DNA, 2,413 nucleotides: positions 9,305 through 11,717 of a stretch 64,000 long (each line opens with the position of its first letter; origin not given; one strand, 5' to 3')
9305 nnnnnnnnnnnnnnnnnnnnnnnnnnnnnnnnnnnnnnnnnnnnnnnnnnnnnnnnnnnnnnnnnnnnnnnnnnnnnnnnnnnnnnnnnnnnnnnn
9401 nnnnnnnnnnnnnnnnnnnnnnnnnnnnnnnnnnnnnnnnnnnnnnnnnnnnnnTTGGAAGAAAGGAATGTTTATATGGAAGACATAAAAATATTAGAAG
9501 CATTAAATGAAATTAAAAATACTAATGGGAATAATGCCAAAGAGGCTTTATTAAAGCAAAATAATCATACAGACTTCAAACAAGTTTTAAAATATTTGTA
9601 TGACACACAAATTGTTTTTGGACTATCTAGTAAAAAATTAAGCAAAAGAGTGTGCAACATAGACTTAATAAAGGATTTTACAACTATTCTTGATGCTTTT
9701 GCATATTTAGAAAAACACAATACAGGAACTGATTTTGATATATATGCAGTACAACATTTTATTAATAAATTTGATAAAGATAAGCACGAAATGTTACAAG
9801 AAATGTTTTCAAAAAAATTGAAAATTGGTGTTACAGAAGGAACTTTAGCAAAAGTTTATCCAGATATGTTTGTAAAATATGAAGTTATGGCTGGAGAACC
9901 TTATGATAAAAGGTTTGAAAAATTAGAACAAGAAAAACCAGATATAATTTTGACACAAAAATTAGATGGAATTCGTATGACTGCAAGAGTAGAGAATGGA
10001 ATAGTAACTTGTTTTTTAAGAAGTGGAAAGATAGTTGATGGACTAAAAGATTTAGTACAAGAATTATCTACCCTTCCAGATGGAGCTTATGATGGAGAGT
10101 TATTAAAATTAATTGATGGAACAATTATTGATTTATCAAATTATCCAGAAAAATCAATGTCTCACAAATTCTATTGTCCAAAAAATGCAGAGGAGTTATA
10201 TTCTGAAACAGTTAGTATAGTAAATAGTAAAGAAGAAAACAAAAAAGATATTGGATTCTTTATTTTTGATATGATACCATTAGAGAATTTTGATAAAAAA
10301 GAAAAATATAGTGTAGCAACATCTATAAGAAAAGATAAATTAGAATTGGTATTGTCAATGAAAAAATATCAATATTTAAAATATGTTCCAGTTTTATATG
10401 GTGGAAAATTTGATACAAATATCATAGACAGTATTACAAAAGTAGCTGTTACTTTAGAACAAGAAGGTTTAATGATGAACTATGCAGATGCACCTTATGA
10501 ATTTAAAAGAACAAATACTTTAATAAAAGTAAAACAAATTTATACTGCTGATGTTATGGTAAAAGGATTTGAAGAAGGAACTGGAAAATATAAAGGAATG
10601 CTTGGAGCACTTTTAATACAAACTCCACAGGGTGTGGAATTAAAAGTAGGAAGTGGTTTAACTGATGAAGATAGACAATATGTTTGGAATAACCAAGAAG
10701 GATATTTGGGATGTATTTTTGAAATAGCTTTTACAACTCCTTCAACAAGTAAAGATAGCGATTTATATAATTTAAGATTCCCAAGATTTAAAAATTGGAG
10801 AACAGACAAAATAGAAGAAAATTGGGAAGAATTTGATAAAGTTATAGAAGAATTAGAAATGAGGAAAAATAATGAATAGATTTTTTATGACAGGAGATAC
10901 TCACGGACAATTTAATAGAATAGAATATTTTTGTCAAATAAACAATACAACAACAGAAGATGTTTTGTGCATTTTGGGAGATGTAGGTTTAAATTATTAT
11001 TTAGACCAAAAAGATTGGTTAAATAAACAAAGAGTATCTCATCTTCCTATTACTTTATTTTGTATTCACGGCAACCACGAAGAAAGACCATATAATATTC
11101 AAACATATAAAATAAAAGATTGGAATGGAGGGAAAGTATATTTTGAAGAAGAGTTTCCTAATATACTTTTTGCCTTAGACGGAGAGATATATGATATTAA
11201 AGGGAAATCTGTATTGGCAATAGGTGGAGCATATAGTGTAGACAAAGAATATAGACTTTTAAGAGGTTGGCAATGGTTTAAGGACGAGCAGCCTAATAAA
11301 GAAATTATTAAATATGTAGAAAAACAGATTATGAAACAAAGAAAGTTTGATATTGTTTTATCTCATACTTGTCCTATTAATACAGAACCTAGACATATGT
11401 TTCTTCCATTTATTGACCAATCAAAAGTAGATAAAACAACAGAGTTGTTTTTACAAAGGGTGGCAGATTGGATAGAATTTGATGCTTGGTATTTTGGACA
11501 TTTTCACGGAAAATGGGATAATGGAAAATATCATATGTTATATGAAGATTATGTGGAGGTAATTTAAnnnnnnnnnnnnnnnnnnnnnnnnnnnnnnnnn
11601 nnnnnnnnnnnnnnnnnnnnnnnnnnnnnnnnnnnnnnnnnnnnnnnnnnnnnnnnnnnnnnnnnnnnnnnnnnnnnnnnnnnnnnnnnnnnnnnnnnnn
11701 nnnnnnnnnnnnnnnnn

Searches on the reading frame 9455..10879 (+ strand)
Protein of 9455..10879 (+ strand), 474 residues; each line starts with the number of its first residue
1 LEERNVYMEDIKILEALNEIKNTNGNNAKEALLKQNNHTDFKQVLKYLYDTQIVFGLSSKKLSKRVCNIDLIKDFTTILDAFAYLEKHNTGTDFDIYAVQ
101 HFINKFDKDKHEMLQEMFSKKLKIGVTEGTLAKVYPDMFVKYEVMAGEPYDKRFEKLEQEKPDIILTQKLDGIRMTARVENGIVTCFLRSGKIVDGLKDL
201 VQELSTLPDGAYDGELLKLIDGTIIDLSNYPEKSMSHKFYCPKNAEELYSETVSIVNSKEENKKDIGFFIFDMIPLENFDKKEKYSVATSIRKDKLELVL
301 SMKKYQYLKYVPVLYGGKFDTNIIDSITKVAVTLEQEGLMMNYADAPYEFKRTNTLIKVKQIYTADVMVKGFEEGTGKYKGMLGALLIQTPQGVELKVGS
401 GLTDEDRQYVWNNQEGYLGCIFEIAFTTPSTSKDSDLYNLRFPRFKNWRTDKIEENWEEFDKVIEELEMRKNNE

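Call 10: search_protein_families(library=pfam, proteins=[window:9455-10879:+], max_evalue=0.01)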
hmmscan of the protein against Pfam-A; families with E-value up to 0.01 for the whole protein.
window:9455-10879:+ (474 aa): 4 families
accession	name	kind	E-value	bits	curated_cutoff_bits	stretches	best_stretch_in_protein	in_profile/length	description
PF14743.12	DNA_ligase_OB_2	-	4.4e-13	49.5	28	1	374-449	1-66/66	DNA ligase OB-like domain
PF01068.26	DNA_ligase_A_M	-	9.7e-08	32.4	26.2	1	155-360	12-204/204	ATP dependent DNA ligase domain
PF09414.15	RNA_ligase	-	6.6e-06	26.8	27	1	164-359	3-170/171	RNA ligase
PF04679.21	DNA_ligase_A_C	-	0.0014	19.5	27.5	0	421-452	68-94/94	ATP dependent DNA ligase C terminal region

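Call 11: search_protein_families(library=phrogs, proteins=[window:9455-10879:+], max_evalue=0.001)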
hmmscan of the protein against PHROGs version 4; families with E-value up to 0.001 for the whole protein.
window:9455-10879:+ (474 aa): 3 families
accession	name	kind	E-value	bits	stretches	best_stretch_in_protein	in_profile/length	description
phrog_114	-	DNA, RNA and nucleotide metabolism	5.9e-83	280.5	1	3-457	81-506/634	ATP-dependent DNA ligase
phrog_12420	-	DNA, RNA and nucleotide metabolism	1.1e-11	46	1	17-139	11-132/133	ATP-dependent DNA ligase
phrog_461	-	unknown function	2.3e-06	28.5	1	9-140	8-148/152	-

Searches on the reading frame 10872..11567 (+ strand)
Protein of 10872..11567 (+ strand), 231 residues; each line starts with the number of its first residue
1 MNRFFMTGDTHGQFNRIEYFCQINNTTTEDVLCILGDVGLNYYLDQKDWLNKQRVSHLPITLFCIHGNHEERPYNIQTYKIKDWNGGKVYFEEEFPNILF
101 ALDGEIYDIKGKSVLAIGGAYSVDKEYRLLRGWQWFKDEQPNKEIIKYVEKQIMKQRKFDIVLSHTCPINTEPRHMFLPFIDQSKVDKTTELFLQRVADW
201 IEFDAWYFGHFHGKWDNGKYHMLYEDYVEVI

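Call 10: search_protein_families(library=pfam, proteins=[window:10872-11567:+], max_evalue=0.01)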
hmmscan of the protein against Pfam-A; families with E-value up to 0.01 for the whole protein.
window:10872-11567:+ (231 aa): 1 family
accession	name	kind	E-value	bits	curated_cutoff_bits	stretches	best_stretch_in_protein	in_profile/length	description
PF00149.33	Metallophos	-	6e-13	50.1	21.5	1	3-212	2-189/191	Calcineurin-like phosphoesterase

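Call 11: search_protein_families(library=phrogs, proteins=[window:10872-11567:+], max_evalue=0.001)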
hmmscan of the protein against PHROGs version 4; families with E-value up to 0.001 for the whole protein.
window:10872-11567:+ (231 aa): 1 family
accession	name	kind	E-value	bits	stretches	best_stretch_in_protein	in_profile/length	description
phrog_1649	-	other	2.3e-29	103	1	3-217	37-257/308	metallo-phosphoesterase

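Call 79: search_protein_families(library=ncbifam, proteins=[window:10872-11567:+], max_evalue=0.01)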
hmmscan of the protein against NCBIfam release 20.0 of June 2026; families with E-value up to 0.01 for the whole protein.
window:10872-11567:+ (231 aa): 0 families
